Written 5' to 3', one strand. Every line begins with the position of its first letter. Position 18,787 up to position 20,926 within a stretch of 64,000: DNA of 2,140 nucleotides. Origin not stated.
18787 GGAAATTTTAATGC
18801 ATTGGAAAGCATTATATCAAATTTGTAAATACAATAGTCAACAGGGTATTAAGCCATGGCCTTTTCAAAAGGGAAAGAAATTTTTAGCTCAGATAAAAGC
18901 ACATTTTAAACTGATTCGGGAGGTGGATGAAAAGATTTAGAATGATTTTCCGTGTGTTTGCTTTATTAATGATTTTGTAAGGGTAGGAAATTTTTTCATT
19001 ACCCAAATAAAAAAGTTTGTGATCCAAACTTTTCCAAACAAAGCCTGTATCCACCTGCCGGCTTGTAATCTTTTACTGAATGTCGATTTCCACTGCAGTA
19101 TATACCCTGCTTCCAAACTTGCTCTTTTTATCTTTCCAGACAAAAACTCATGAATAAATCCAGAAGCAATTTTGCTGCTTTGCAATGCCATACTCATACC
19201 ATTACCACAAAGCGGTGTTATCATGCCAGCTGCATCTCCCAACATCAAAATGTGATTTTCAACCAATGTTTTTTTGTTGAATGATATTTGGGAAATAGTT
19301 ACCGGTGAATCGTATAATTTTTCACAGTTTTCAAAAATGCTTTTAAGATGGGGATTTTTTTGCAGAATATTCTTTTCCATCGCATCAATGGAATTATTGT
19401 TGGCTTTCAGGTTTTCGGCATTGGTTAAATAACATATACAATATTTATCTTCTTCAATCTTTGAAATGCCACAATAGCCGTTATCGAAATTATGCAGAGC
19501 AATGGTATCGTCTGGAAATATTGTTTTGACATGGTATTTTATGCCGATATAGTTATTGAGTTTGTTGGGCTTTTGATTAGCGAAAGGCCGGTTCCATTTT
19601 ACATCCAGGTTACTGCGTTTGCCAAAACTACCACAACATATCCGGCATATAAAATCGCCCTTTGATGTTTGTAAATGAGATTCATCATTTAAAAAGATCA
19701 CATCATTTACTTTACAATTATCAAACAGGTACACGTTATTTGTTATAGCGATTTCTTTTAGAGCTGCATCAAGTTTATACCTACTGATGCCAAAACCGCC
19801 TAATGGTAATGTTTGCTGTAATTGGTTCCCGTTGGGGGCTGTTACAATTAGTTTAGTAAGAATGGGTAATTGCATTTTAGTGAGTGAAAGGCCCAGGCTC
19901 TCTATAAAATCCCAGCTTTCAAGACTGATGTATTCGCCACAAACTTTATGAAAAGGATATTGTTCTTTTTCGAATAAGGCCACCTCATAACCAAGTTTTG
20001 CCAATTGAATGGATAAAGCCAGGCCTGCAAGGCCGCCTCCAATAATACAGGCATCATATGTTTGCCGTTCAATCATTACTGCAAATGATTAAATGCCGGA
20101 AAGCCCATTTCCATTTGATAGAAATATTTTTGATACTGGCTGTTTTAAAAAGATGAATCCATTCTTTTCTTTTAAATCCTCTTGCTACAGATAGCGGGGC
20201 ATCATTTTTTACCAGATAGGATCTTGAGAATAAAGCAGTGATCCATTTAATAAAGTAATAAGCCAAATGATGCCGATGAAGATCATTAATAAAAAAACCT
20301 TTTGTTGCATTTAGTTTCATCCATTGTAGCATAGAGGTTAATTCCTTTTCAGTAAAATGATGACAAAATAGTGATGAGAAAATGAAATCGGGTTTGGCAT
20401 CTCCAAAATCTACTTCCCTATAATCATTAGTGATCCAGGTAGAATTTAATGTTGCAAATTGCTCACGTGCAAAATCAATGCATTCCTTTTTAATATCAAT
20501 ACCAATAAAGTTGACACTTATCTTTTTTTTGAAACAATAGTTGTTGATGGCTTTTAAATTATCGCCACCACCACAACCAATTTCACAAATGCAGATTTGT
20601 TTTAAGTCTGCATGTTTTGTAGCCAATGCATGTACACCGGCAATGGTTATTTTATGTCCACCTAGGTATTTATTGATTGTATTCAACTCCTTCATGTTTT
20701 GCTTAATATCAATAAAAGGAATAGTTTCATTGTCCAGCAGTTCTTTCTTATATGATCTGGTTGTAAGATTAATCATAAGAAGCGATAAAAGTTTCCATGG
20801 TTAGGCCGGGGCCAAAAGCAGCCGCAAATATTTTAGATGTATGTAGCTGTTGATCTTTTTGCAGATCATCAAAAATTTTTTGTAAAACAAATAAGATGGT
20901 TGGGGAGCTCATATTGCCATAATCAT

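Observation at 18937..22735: Translationally coupled operon of UbiA prenyltransferase, type III PKS, methyltransferase and flavoprotein oxidoreductase, predicting a prenylated phenolic lipid or quinone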

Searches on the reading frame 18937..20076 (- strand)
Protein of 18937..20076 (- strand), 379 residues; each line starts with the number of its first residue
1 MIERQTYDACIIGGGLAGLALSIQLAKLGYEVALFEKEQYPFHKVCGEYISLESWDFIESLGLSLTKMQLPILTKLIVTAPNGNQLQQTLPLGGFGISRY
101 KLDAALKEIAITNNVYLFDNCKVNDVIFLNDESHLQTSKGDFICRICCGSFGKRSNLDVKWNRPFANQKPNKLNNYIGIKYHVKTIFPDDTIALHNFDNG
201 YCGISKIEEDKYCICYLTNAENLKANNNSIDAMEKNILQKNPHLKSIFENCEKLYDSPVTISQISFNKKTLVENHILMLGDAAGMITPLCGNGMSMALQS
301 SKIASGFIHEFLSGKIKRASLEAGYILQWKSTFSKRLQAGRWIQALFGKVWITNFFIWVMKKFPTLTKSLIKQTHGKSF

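Call 3: search_protein_families(library=pfam, proteins=[window:18937-20076:-], max_evalue=0.01)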
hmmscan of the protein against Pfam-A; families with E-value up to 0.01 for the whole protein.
window:18937-20076:- (379 aa): 10 families
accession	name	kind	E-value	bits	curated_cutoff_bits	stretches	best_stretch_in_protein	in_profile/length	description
PF01494.25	FAD_binding_3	-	3.5e-09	36.8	22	1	7-64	2-59/349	FAD binding domain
PF01266.30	DAO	-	1.4e-06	28.5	27.9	1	8-39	1-32/353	FAD dependent oxidoreductase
PF13450.12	NAD_binding_8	-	2.3e-06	28.2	21.9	1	11-41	1-31/68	NAD(P)-binding Rossmann-like domain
PF07992.20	Pyr_redox_2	-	2.3e-05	24.4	26.1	1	7-49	1-43/291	Pyridine nucleotide-disulphide oxidoreductase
PF00890.30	FAD_binding_2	-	2.3e-05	24.2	20.4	1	8-40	1-33/414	FAD binding domain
PF05834.18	Lycopene_cycl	-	6.8e-05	22.6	23.4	1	8-141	1-128/380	Lycopene cyclase protein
PF01134.28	GIDA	-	0.00041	20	22.1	1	9-38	2-31/391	Glucose inhibited division protein A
PF03486.20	HI0933_like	-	0.00054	19.9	50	1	8-45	2-39/244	HI0933-like protein Rossmann domain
PF08491.16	SE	-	0.0017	17.9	20.1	1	233-311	89-167/276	Squalene epoxidase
PF00070.33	Pyr_redox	-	0.0026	18.7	22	1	10-56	3-48/82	Pyridine nucleotide-disulphide oxidoreductase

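Call 4: search_protein_families(library=ncbifam, proteins=[window:18937-20076:-], max_evalue=0.01)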
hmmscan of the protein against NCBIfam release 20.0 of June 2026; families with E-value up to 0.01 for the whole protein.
window:18937-20076:- (379 aa): 83 families (the best 25 are shown)
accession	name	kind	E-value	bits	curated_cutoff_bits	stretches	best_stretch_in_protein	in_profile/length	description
TIGR02032.1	GG-red-SF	subfamily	3e-26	92.8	158.8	1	7-306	1-295/297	geranylgeranyl reductase family protein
NF049967.1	QhpG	equivalog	8.6e-18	64.4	240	1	10-343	2-321/423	flavin-dependent monooxygenase QhpG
NF041080.1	DGGGPL_reductase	equivalog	5.3e-13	48.6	580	2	6-129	1-124/447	digeranylgeranylglycerophospholipid reductase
NF033113.0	halo_ClmS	equivalog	1.4e-12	47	900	2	196-334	209-347/570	chloramphenicol-biosynthetic FADH2-dependent halogenase CmlS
TIGR02023.1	BchP-ChlP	subfamily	2.9e-12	46.3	343.3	2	269-347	259-335/388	geranylgeranyl diphosphate reductase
NF038171.1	maturase_LodB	equivalog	1.5e-11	44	400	1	8-334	1-335/361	lysine-epsilon-oxidase maturase LodB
NF004833.1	PRK06185.1-1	subfamily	4e-11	42.3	488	2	8-83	4-81/403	FAD-dependent oxidoreductase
NF004834.1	PRK06185.1-3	subfamily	6.7e-11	41.6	500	2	193-314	204-326/420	FAD-dependent oxidoreductase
NF053548.1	violacein_VioC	equivalog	7.3e-10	38.5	760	2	10-47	5-42/429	NADP-dependent violacein biosynthesis oxygenase VioC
NF005788.0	PRK07608.1-3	equivalog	2.1e-09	36.6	478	2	6-41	2-37/388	UbiH/UbiF family hydroxylase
NF008519.0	PRK11445.1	equivalog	4.2e-09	36.1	303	1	5-314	2-306/355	FAD-binding protein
NF004835.0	PRK06185.1-4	equivalog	5.2e-09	35.4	601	1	3-71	7-75/411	FAD-dependent oxidoreductase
NF005243.0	PRK06753.1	equivalog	6.4e-09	35.1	365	1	10-302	4-298/374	hypothetical protein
TIGR01984.1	UbiH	equivalog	8.5e-09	34.7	392.2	1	8-299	1-301/382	2-octaprenyl-6-methoxyphenyl hydroxylase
NF005313.0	PRK06847.1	subfamily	1.5e-08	34.1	372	1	8-125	6-132/375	hypothetical protein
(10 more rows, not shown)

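Call 50: search_solved_structures(query=window:18937-20076:-, max_evalue=0.001, show_alignments=1)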
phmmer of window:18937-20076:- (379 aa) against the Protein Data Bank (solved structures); distinct sequences matched with E-value up to 0.001: 15.
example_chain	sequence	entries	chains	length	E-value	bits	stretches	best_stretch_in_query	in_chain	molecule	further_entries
5buk_A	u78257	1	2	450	2.3e-10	43.2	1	215-308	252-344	FADH2-dependent halogenase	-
5dbj_E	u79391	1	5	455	1.6e-09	40.4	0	264-312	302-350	FADH2-dependent halogenase PltA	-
8uiu_A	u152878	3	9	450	2.4e-09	39.8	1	203-312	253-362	Flavin monooxygenase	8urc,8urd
5bul_A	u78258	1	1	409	4.4e-09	39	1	7-322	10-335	flavin-dependent halogenase triple mutant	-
7fco_A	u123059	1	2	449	1.2e-08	37.5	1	6-51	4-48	ChlB4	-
5bva_A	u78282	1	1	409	1.6e-08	37.1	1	7-322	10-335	flavin-dependent halogenase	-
3i3l_A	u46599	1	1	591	5.1e-08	35.5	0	9-63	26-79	Alkylhalidase CmlS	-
8zop_A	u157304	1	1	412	5.6e-07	32.1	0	190-319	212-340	Halogenase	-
7mwa_A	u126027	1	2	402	2.3e-05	26.8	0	9-43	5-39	2-polyprenyl-6-methoxyphenol 4-hydroxylase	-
3e1t_A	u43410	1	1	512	3e-05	26.4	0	5-48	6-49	Halogenase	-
6c6n_A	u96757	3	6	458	4.9e-05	25.6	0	8-66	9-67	Squalene monooxygenase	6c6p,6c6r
6bz0_A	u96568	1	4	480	0.00017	23.9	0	5-38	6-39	Dihydrolipoyl dehydrogenase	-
3nix_A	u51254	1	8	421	0.00022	23.5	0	3-59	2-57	Flavoprotein/dehydrogenase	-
7koe_C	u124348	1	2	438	0.00049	22.4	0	7-44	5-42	Electron transfer flavoprotein-quinone oxidoreductase FixC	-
3oz2_A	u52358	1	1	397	0.00093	21.4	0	261-313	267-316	Digeranylgeranylglycerophospholipid reductase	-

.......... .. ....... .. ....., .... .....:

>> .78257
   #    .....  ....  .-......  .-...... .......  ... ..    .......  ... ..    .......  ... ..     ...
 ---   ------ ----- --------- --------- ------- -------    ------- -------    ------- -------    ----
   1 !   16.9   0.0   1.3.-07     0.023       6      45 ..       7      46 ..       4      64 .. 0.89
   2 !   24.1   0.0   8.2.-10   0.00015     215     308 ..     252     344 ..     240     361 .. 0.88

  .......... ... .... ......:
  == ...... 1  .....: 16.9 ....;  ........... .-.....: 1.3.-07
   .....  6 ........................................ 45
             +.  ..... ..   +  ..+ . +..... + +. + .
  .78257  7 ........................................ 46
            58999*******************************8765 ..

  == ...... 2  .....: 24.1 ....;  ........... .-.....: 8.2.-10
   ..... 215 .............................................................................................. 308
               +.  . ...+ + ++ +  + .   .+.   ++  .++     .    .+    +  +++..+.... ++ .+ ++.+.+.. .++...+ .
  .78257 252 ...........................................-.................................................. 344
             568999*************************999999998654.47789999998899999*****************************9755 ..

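Call 77: search_solved_structures(query=A4, max_evalue=0.001, show_alignments=2)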
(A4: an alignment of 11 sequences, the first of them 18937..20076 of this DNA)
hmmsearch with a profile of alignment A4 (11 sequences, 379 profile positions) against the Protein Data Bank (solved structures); distinct sequences matched with E-value up to 0.001: 197 (the best 60 are shown).
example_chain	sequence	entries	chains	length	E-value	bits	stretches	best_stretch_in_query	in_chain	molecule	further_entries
5buk_A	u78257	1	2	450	8.7e-25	90.6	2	95-309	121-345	FADH2-dependent halogenase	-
7fco_A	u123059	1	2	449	1.2e-19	73.7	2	95-325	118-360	ChlB4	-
5dbj_E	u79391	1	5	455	1.9e-18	69.8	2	95-316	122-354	FADH2-dependent halogenase PltA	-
5bul_A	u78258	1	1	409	7.6e-17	64.5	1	5-315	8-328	flavin-dependent halogenase triple mutant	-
8zop_A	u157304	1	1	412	4e-16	62.1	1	4-350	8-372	Halogenase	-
5bva_A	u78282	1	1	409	4.3e-16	62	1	5-315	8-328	flavin-dependent halogenase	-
3i3l_A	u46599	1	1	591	1.4e-14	57.1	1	5-334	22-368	Alkylhalidase CmlS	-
3e1t_A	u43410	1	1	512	2.9e-14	56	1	97-334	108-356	Halogenase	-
8uiu_A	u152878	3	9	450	3.2e-14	55.9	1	200-369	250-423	Flavin monooxygenase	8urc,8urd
3oz2_A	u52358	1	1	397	1.7e-13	53.5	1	5-336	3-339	Digeranylgeranylglycerophospholipid reductase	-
3nix_A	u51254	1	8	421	9.1e-13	51.1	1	3-315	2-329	Flavoprotein/dehydrogenase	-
7koe_C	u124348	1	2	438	1.1e-12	50.8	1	6-154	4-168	Electron transfer flavoprotein-quinone oxidoreductase FixC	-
6bza_A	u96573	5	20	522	4.5e-11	45.5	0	85-301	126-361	Halogenase PltM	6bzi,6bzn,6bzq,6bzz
6c6n_A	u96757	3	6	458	8.1e-11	44.7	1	3-64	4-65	Squalene monooxygenase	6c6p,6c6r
6bzt_A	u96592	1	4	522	1.4e-10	43.9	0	3-54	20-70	Halogenase PltM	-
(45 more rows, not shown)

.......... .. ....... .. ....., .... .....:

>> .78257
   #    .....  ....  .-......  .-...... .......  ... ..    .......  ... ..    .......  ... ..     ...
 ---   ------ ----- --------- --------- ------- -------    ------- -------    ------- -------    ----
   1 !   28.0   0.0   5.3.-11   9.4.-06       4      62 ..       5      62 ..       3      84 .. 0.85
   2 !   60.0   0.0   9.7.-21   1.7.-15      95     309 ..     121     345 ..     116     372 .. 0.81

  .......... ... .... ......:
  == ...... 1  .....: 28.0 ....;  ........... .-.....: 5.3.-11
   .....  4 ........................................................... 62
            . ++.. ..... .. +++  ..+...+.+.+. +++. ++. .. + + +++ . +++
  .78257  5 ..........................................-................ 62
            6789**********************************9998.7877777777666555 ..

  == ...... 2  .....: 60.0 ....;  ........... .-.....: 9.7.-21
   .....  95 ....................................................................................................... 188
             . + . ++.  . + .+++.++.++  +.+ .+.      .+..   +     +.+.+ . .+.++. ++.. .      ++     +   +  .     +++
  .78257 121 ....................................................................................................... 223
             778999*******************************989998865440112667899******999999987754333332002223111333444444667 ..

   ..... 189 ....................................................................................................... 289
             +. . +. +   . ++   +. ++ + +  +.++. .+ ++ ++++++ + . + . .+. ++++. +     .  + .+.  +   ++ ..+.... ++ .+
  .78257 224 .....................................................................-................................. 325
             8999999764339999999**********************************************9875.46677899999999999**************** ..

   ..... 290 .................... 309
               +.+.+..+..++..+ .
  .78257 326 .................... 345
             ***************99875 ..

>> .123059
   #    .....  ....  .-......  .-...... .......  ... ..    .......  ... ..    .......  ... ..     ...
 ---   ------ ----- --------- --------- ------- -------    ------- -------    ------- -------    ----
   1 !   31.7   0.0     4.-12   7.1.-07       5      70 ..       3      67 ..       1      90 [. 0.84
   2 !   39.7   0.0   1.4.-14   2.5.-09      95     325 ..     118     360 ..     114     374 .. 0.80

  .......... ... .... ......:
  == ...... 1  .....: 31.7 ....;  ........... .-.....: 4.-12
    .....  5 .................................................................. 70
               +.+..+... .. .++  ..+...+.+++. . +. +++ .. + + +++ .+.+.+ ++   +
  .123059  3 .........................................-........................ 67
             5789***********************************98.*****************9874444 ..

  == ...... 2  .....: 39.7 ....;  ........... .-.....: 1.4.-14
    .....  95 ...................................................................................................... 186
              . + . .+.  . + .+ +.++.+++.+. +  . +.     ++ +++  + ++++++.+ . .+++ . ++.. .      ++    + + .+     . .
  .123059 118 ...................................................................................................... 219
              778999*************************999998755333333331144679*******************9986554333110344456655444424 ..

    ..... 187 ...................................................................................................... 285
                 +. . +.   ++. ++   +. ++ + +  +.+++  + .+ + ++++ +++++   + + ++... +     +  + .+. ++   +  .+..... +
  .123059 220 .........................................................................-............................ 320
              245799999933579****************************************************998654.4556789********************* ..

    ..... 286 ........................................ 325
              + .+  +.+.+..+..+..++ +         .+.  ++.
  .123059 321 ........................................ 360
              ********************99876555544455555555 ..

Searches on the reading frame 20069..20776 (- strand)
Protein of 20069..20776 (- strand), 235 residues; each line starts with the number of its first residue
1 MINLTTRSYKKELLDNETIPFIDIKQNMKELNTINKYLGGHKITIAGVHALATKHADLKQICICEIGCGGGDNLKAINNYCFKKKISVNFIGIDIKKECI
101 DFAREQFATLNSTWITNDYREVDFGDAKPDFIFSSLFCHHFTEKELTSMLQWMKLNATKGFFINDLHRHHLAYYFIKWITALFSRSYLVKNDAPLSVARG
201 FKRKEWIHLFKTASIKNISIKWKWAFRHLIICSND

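Call 3: search_protein_families(library=pfam, proteins=[window:20069-20776:-], max_evalue=0.01)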
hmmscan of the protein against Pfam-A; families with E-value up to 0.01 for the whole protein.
window:20069-20776:- (235 aa): 5 families
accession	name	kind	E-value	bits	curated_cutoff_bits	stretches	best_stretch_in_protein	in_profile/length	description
PF13649.12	Methyltransf_25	-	7e-13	49.5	27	1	63-153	1-89/97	Methyltransferase domain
PF08241.18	Methyltransf_11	-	2.9e-09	37.9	21.2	1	65-144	2-76/95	Methyltransferase domain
PF08242.18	Methyltransf_12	-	1.7e-07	32.3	30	1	65-151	2-86/98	Methyltransferase domain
PF13847.12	Methyltransf_31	-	2e-07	31.2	27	1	63-163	7-108/145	Methyltransferase domain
PF13489.12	Methyltransf_23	-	1.2e-05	25.5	27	1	48-152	13-107/164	Methyltransferase domain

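Call 4: search_protein_families(library=ncbifam, proteins=[window:20069-20776:-], max_evalue=0.01)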
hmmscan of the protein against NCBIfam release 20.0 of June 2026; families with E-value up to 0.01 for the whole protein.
window:20069-20776:- (235 aa): 9 families
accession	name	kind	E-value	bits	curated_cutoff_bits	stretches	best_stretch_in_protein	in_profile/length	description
NF004851.0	PRK06202.1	equivalog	1.9e-33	115.8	243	1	7-233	10-230/237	hypothetical protein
TIGR02072.1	BioC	equivalog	1.9e-06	27.8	184.95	1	54-154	30-125/244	malonyl-ACP O-methyltransferase BioC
NF008686.0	PRK11705.1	equivalog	5e-05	22.5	400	1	62-154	170-254/383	cyclopropane fatty acyl phospholipid synthase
NF040539.1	AST_met_ArsM_2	exception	5.7e-05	23.1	240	1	62-163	59-162/262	putative arsinothricin biosynthesis methyltransferase ArsM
NF043040.1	corrin_prot_MT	hypoth_equivalog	0.0005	19.6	180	1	56-153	38-135/216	corrinoid protein-associated methyltransferase CpaM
NF001080.0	PRK00121.2-2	equivalog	0.0021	17.3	132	1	63-107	50-90/224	tRNA (guanosine(46)-N7)-methyltransferase TrmB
TIGR01983.1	UbiG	equivalog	0.0022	17.3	102.95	1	51-122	41-106/228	bifunctional 2-polyprenyl-6-hydroxyphenol methylase/3-demethylubiquinol 3-O-methyltransferase UbiG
NF045825.1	FAmtase_mtf2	equivalog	0.0022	17.2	400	1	43-133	43-128/248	fatty-acid O-methyltransferase Mtf2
NF008300.0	PRK11088.1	equivalog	0.0093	15.5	303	0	48-111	74-136/272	23S rRNA (guanine(745)-N(1))-methyltransferase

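Call 51: search_solved_structures(query=window:20069-20776:-, max_evalue=0.001)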
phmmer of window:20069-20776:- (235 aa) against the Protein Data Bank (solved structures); distinct sequences matched with E-value up to 0.001: 0.
